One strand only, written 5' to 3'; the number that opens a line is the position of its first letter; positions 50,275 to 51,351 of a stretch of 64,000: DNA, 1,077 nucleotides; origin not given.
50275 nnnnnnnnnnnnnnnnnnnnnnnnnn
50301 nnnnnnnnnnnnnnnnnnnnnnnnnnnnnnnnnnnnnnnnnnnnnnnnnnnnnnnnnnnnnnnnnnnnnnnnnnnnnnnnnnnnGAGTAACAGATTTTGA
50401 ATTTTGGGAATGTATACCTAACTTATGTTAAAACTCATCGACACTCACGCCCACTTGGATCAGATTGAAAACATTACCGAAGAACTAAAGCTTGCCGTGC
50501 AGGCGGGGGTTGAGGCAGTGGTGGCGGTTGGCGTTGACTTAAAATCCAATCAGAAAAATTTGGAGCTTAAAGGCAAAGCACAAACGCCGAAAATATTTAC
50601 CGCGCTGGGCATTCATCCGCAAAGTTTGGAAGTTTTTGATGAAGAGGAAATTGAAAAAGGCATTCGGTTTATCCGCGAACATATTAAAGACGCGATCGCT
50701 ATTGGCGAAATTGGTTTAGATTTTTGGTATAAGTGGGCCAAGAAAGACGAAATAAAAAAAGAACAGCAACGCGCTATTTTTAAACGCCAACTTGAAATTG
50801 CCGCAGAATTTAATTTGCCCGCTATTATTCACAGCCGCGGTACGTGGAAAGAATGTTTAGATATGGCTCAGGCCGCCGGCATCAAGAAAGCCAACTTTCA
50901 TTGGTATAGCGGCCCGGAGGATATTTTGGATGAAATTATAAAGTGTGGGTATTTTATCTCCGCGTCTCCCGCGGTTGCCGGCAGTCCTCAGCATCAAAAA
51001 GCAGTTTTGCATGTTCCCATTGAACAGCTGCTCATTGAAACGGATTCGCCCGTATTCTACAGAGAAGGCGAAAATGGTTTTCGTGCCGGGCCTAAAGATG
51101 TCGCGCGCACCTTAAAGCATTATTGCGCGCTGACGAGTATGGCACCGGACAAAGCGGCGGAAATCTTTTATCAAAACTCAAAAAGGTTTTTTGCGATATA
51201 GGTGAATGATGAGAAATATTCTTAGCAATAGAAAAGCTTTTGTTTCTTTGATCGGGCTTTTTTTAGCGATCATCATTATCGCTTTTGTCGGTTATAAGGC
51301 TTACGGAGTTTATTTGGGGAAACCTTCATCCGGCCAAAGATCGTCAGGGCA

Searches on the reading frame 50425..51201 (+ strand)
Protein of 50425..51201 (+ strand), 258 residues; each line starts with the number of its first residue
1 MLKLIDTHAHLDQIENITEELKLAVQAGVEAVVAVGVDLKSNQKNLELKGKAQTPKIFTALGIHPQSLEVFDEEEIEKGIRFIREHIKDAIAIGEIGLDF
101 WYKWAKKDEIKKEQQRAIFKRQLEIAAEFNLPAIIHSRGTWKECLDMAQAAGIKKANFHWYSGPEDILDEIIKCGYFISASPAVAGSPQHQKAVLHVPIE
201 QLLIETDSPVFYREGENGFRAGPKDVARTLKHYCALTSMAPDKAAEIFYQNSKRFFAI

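Call 4: search_protein_families(library=pfam, proteins=[window:50425-51201:+], max_evalue=0.01)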
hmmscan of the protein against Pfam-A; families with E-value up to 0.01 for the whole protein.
window:50425-51201:+ (258 aa): 3 families
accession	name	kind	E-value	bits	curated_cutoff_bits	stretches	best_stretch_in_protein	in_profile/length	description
PF01026.27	TatD_DNase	-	5.4e-58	196.8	27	1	5-256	1-252/253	TatD related DNase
PF01261.30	AP_endonuc_2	-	0.0014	18.8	31.1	0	71-144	25-96/249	Xylose isomerase-like TIM barrel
PF01467.32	CTP_transf_like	-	0.0029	18.3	21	1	7-130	10-121/133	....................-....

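Call 7: search_protein_families(library=padloc, proteins=[window:50425-51201:+], max_evalue=0.01)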
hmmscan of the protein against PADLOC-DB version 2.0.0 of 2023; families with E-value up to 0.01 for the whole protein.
window:50425-51201:+ (258 aa): 1 family
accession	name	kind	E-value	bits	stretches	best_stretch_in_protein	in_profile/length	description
PDLC02215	QatD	-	1.3e-29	101.4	1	3-254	5-245/250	-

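Call 10: find_encoding_contigs(protein=window:50425-51201:+, flank=8000, max_places=10)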
Protein window:50425-51201:+ (258 aa): 3 contigs read that carry it; 1 place shown.
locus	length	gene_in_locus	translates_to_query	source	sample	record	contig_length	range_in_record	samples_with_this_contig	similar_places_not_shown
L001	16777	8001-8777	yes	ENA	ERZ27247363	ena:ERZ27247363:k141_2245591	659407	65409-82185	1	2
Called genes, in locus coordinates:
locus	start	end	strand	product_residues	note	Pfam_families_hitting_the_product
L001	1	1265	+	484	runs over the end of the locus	PF07698:7TM-7TMR_HD, PF01966:HD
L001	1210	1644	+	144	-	PF02130:YbeY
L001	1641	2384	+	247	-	PF11967:RecO_N, PF02565:RecO_C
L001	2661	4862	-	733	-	PF00270:DEAD, PF04851:ResIII, PF22527:DEXQc_Suv3 (weak), PF00271:Helicase_C, PF20470:HTH_61 (weak), PF21280:Helicase_dom4_arc, PF14520:HHH_5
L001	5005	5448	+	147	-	PF02580:Tyr_Deacylase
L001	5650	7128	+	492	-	PF00078:RVT_1, PF01582:TIR, PF13676:TIR_2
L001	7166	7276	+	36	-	-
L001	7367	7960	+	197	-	-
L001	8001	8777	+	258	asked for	PF01026:TatD_DNase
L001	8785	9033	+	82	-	-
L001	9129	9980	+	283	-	PF01842:ACT, PF00551:Formyl_trans_N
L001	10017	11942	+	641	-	PF10101:DUF2339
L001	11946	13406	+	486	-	PF13185:GAF_2, PF01590:GAF, PF13492:GAF_3, PF13487:HD_5, PF01966:HD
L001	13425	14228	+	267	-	PF10418:DHODB_Fe-S_bind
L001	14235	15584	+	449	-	PF14691:Fer4_20, PF01946:Thi4 (weak), PF00070:Pyr_redox (faint), PF01266:DAO (faint), PF07992:Pyr_redox_2, PF13450:NAD_binding_8 (weak), PF13738:Pyr_redox_3 (weak)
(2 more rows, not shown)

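Call 13: find_related_loci(query=window:50425-51201:+, collection=genome_contigs, flank=7000)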
Query window:50425-51201:+ (258 aa) in genome_contigs; peptide patterns used: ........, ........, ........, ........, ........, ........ (x = any residue, [..] = any of these).
194 stretches matched a pattern; 9 encode a relative of the query (tblastn E <= 1e-3); 9 distinct loci.
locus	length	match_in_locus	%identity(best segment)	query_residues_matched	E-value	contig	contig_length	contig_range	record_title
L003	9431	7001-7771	54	2-258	5e-95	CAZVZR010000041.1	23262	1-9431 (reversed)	MAG TPA_asm: uncultured Planctomycetales bacterium isolate SRP193066_co2_435 genome assembly, contig: NODE_1148_length_2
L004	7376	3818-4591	53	1-258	1e-91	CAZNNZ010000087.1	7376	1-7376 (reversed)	MAG TPA_asm: uncultured Planctomycetales bacterium isolate SRP278252_co2_854 genome assembly, contig: NODE_21474_length_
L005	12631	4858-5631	52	2-258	9e-91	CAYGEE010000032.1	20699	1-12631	MAG TPA_asm: uncultured Planctomycetales bacterium isolate ERP113451_co3_410 genome assembly, contig: NODE_1900_length_2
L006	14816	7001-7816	49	1-258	1e-86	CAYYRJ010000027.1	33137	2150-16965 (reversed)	MAG TPA_asm: uncultured Planctomycetales bacterium isolate SRP278252_co1_150 genome assembly, contig: NODE_2040_length_3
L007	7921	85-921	46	1-258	2e-84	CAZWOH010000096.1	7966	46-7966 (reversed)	MAG TPA_asm: uncultured Planctomycetales bacterium isolate binchicken_co346_31 genome assembly, contig: NODE_2753_length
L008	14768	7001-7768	48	2-258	6e-84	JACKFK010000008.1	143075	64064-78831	MAG: Candidatus Omnitrophota bacterium isolate HK-STAS-OMNI-3 HK-STAS-OMNI-3_8, whole genome shotgun sequence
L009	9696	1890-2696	49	1-255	3e-84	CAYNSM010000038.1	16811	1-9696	MAG TPA_asm: uncultured Planctomycetales bacterium isolate SRP278252_co1_54 genome assembly, contig: NODE_5897_length_16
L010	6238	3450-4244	49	1-258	1e-83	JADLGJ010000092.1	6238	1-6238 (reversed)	MAG: Candidatus Omnitrophota bacterium isolate SJ432 c_000001500156, whole genome shotgun sequence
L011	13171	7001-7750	42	1-258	1e-68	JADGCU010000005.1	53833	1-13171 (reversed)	MAG: Candidatus Omnitrophota bacterium isolate nXXbin4 nXX_bin4_NODE_55_length_53833_cov_5.843970, whole genome shotgun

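Call 34: find_homologous_proteins(query=window:50425-51201:+, max_evalue=1e-40)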
Query window:50425-51201:+ (258 aa): 1164 proteins with E <= 1e-40 among 4624 candidates; the best 120 are listed.
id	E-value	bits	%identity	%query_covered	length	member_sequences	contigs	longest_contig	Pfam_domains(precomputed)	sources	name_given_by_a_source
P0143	4.6e-169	578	100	100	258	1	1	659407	PF01026.28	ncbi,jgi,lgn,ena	ncbi:MAG: TatD family hydrolase [Candidatus Omnitrophota bacterium]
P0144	3.6e-108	379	64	100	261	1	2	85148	PF01026.28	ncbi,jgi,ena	-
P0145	1.4e-107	377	64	100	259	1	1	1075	PF01026.28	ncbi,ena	-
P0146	1.7e-106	373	65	100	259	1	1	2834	PF01026.28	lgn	-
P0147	6.1e-106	371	64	100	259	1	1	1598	PF01026.28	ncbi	-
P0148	2.2e-105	370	62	100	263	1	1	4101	PF01026.28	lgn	-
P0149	4.2e-105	369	61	100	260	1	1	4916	PF01026.28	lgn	-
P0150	5.0e-104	365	62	100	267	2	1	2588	PF01026.28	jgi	-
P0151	5.1e-104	365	61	100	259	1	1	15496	PF01026.28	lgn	-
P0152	7.1e-101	355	61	100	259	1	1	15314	PF01026.28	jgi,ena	-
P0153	1.3e-100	354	60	100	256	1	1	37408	PF01026.28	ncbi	-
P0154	2.0e-100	353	61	100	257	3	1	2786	PF01026.28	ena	-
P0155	6.8e-100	352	60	100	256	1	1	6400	PF01026.28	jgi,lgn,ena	-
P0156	7.7e-100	351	60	100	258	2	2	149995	PF01026.28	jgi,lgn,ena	-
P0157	1.6e-99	350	61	100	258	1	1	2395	PF01026.28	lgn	-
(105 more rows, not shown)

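Call 35: find_encoding_contigs(protein=P0144, flank=7000, max_places=3)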
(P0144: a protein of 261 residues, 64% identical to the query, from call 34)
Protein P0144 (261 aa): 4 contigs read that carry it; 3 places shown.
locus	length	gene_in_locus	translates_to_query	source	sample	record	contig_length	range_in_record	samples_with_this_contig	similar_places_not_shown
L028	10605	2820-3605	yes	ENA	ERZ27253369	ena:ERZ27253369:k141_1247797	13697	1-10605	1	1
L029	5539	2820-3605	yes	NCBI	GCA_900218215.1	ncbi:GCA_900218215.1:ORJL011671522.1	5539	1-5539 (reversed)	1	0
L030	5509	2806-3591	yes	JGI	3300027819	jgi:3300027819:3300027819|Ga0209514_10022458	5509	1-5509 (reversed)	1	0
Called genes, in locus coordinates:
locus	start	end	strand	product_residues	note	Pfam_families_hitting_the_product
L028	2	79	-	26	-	?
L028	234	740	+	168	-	-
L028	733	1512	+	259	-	PF13643:DUF4145 (weak)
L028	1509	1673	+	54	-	-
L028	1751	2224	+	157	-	PF01381:HTH_3, PF13560:HTH_31 (weak)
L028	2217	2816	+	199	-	PF02661:Fic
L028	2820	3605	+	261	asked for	PF01026:TatD_DNase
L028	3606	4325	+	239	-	PF02678:Pirin, PF17954:Pirin_C_2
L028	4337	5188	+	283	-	PF01842:ACT, PF00551:Formyl_trans_N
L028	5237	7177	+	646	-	PF10101:DUF2339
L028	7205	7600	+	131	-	-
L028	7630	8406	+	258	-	PF10418:DHODB_Fe-S_bind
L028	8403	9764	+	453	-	PF14691:Fer4_20, PF01262:AlaDh_PNT_C (faint), PF02826:2-Hacid_dh_C (faint), PF01134:GIDA (faint), PF01266:DAO (faint), PF07992:Pyr_redox_2, PF13450:NAD_binding_8, PF00070:Pyr_redox, +4 more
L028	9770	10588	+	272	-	PF02548:Pantoate_transf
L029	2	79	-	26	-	?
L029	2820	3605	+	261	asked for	PF01026:TatD_DNase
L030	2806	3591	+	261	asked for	PF01026:TatD_DNase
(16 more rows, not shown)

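Call 45: find_encoding_contigs(protein=P0151, flank=8000, max_places=2)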
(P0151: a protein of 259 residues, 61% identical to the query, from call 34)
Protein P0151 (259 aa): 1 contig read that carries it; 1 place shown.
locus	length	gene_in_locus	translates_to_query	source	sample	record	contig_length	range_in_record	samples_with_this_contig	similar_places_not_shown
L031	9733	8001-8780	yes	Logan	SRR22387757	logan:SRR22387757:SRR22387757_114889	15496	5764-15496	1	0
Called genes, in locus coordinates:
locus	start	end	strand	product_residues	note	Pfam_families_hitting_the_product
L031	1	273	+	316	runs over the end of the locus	PF02562:PhoH, PF13245:AAA_19 (faint), PF13604:AAA_30 (weak)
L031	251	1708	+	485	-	PF07698:7TM-7TMR_HD, PF01966:HD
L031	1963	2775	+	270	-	PF11967:RecO_N, PF02565:RecO_C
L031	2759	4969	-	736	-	PF00270:DEAD, PF04851:ResIII, PF22527:DEXQc_Suv3 (weak), PF00271:Helicase_C, PF21280:Helicase_dom4_arc, PF14520:HHH_5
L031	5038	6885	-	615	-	PF20604:DUF6798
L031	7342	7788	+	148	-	PF02580:Tyr_Deacylase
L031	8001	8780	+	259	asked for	PF01026:TatD_DNase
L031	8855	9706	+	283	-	PF01842:ACT (weak), PF00551:Formyl_trans_N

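Call 46: find_encoding_contigs(protein=P0156, flank=8000, max_places=2)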
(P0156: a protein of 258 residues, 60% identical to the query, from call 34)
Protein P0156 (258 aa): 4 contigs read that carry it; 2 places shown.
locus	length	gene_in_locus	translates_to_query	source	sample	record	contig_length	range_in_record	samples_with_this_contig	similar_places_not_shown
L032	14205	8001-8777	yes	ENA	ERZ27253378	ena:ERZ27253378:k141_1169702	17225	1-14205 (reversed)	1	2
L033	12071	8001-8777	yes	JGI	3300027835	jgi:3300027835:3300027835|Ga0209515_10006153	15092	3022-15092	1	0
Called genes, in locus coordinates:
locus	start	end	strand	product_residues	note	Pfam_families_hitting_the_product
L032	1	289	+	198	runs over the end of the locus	PF01476:LysM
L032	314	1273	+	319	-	PF01695:IstB_IS21 (weak), PF02562:PhoH, PF13604:AAA_30 (weak)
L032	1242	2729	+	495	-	PF07698:7TM-7TMR_HD, PF01966:HD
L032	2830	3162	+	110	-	PF02130:YbeY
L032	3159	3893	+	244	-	PF11967:RecO_N, PF02565:RecO_C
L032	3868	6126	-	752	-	PF00270:DEAD, PF04851:ResIII, PF22527:DEXQc_Suv3, PF00271:Helicase_C, PF21280:Helicase_dom4_arc, PF00633:HHH (faint), PF14520:HHH_5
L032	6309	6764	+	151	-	PF02580:Tyr_Deacylase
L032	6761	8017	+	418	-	PF07661:MORN_2 (faint)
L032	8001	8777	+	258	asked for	PF01026:TatD_DNase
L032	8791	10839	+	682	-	PF11832:DUF3352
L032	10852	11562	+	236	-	PF02678:Pirin, PF17954:Pirin_C_2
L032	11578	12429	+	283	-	PF01842:ACT (weak), PF00551:Formyl_trans_N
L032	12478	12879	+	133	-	PF08570:DUF1761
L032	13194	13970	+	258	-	PF10418:DHODB_Fe-S_bind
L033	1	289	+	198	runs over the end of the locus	PF01476:LysM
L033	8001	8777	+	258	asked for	PF01026:TatD_DNase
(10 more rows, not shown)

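Call 59: search_protein_families(library=phrogs, proteins=[L028:1751-2224:+, L028:2217-2816:+, L028:733-1512:+, L028:234-740:+], max_evalue=0.01)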
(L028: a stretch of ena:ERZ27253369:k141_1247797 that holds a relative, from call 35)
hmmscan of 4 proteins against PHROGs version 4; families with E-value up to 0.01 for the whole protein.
L028:1751-2224:+ (157 aa): 12 families
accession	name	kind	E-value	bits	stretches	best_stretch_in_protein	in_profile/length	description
phrog_1373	-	transcription regulation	3.9e-12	47.5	1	34-116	68-148/166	transcriptional regulator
phrog_3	-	transcription regulation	1.6e-08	35.8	1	28-126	87-176/430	transcriptional repressor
phrog_8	-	transcription regulation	1.2e-07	32.5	1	32-116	161-238/346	transcriptional regulator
phrog_7241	-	transcription regulation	1.3e-06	29.4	1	33-86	65-116/122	transcriptional regulator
phrog_5823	-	transcription regulation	2.6e-06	27.9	1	34-140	11-113/404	transcriptional regulator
phrog_2439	-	transcription regulation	4.7e-06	26.7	1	34-141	12-106/367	transcriptional regulator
phrog_2339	-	DNA, RNA and nucleotide metabolism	4.5e-05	24.4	1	34-90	30-85/98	HTH DNA binding protein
phrog_4779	-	transcription regulation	0.0006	21.3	1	34-110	7-84/98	transcriptional regulator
phrog_11553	-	unknown function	0.0015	18.9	1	34-87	40-92/278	-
phrog_32768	-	unknown function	0.0056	16.4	1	34-87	14-66/446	-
phrog_6831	-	transcription regulation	0.0073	17.3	0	41-80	17-55/68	transcriptional regulator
phrog_4836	-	transcription regulation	0.008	16.8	1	33-131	79-171/194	CII-like regulator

L028:2217-2816:+ (199 aa): 5 families
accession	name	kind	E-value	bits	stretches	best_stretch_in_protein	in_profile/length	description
phrog_5978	-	unknown function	3.7e-11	43.7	1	32-183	87-251/364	-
phrog_11900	-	unknown function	2.5e-10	41.3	1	12-193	28-213/230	-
phrog_23170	-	unknown function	5.8e-10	40.2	1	52-185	38-176/191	-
phrog_12747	-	unknown function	1.4e-08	35.6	1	25-148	24-156/211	-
phrog_10690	-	unknown function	5e-07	30.1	1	52-185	193-331/346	-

L028:733-1512:+ (259 aa): 0 families

L028:234-740:+ (168 aa): 0 families

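Call 60: find_encoding_contigs(protein=P0146, flank=5000, max_places=5)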
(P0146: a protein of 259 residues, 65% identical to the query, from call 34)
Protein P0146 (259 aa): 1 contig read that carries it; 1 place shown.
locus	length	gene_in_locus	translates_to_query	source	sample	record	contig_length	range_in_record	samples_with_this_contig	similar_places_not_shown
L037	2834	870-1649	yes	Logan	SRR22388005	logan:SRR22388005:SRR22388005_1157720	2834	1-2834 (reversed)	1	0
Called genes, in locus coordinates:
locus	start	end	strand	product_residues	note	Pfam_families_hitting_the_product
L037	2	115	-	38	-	?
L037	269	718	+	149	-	PF02580:Tyr_Deacylase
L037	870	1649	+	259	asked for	PF01026:TatD_DNase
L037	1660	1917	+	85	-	-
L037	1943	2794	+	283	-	PF01842:ACT, PF00551:Formyl_trans_N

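Call 75: search_protein_families(library=padloc, proteins=[L028:234-740:+, L028:733-1512:+, L028:1751-2224:+, L028:2217-2816:+, L010:2293-3453:+, L010:580-2193:+, L032:6761-8017:+], max_evalue=0.001)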
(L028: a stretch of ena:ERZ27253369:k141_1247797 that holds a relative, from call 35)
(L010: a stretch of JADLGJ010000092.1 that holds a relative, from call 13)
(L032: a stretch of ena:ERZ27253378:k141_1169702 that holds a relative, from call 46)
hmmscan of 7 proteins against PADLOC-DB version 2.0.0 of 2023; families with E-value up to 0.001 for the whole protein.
L028:234-740:+ (168 aa): 1 family
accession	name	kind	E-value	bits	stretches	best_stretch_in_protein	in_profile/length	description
PDLC03746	RT_UG10_large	-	9.1e-05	18.4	1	19-86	213-277/1688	DRT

L028:733-1512:+ (259 aa): 0 families

L028:1751-2224:+ (157 aa): 10 families
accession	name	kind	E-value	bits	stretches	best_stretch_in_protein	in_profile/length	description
PDLC02926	HTH_VI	-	1.1e-09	36.4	1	34-110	6-82/92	-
PDLC03953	RmrA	-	3.9e-06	24.3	1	34-129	10-109/373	-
PDLC04142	capH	-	4.3e-06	25.7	1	29-142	6-97/103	capH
PDLC03667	Control_protein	-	1.4e-05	23.3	1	34-118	6-95/101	control protein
PDLC03947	RmrA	-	4.5e-05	20.4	1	29-116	13-98/383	-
PDLC03954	RmrA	-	5.1e-05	20.4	1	34-101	15-79/380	-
PDLC03665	Control_protein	-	0.00016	19.9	0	34-85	13-63/77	control protein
PDLC03945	RmrA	-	0.00026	18.3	1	34-146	7-115/394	-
PDLC03946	RmrA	-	0.00034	17.5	1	34-118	7-84/357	-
PDLC03949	RmrA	-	0.00043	17.2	1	34-115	7-84/363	-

L028:2217-2816:+ (199 aa): 9 families
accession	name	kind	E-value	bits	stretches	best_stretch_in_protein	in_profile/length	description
PDLC04839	PDC-S04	-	1.3e-19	68.7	1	25-195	27-200/205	-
PDLC04838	PDC-S04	-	1.3e-14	52.4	1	25-193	32-198/209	-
PDLC03963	SoFic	-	8.5e-11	39.8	1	34-185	91-248/361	-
PDLC04836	PDC-S04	-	2.3e-10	38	1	54-195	87-225/244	-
PDLC04837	PDC-S04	-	8.1e-10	36.4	1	53-195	82-222/234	-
PDLC04840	PDC-S04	-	5.6e-08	30.8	1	35-190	52-208/227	-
PDLC04841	PDC-S04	-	2.7e-07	28.5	1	54-173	138-250/292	-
PDLC04842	PDC-S04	-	5.7e-07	27.5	1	53-171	39-150/202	-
PDLC04966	PDC-S24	-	0.00058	16.8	0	47-180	223-367/497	-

L010:2293-3453:+ (386 aa): 7 families
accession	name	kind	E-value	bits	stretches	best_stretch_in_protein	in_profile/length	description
PDLC04790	PDC-S01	-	2.6e-50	169.4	2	142-375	174-417/422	-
PDLC04789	PDC-S01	-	1.8e-47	160.1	1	4-359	6-368/375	-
PDLC04787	PDC-S01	-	9e-33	111.7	1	19-376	31-406/412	-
PDLC04791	PDC-S01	-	4e-20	69.9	1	17-359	21-379/395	-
PDLC04786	PDC-S01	-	5.4e-15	53.1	2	213-371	265-425/439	-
PDLC04792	PDC-S01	-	9.2e-15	52.2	2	16-134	20-148/452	-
PDLC04788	PDC-S01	-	3.3e-11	40.8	2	20-136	24-149/448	-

L010:580-2193:+ (537 aa): 0 families

L032:6761-8017:+ (418 aa): 0 families
